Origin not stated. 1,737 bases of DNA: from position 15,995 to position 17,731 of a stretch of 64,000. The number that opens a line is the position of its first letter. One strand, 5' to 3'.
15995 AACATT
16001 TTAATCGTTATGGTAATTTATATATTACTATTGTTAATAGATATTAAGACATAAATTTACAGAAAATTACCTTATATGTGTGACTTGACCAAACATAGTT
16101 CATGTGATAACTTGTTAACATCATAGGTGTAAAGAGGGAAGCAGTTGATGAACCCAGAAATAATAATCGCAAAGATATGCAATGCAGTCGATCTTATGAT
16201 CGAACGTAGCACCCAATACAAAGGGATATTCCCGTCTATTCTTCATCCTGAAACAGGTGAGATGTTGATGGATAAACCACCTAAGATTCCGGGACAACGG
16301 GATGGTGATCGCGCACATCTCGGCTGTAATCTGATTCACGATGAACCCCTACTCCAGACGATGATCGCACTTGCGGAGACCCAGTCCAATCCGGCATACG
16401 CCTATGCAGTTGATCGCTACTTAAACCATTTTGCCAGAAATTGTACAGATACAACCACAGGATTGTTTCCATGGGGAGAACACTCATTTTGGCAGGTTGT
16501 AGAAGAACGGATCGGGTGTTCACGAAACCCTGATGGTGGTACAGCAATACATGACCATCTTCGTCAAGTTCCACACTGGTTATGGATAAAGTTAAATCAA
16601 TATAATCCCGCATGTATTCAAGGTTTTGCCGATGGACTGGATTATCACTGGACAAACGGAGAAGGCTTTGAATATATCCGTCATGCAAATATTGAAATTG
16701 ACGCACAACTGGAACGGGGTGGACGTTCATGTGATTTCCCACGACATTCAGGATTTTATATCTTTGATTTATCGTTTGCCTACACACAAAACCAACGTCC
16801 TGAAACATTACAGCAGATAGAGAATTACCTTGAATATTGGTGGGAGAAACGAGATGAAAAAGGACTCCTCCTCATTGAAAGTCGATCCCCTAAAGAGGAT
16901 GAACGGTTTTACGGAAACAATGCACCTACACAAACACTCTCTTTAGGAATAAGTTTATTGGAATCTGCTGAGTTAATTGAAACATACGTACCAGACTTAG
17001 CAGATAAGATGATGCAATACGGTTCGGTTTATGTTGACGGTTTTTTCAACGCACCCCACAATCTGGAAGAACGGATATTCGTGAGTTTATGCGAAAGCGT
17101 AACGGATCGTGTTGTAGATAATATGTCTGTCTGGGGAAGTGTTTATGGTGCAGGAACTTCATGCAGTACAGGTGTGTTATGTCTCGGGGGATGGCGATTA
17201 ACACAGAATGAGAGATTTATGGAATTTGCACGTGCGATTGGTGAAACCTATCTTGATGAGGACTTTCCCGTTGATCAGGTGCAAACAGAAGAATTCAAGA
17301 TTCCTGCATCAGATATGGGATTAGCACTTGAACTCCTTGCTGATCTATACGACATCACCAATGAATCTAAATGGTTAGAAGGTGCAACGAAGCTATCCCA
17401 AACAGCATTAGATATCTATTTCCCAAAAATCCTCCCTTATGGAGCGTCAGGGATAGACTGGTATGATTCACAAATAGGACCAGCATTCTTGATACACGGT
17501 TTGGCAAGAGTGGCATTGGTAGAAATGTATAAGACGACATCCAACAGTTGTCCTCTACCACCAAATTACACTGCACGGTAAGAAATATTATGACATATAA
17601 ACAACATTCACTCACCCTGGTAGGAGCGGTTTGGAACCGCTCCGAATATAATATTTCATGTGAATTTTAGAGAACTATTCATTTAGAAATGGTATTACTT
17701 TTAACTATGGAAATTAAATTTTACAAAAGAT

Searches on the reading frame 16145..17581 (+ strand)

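Call 8: search_protein_families(library=pfam, proteins=[window:16145-17581:+], max_evalue=0.001)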
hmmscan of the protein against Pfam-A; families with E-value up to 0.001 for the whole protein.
window:16145-17581:+ (478 aa): 1 family
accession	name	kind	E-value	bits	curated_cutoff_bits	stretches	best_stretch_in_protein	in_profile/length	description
PF06917.19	Pectate_lyase_2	-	3.6e-07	29.7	26.6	1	55-182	24-145/491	Periplasmic pectate lyase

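Call 9: search_protein_families(library=padloc, proteins=[window:16145-17581:+], max_evalue=0.00001)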
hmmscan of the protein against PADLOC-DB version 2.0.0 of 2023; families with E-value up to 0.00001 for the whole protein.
window:16145-17581:+ (478 aa): 0 families
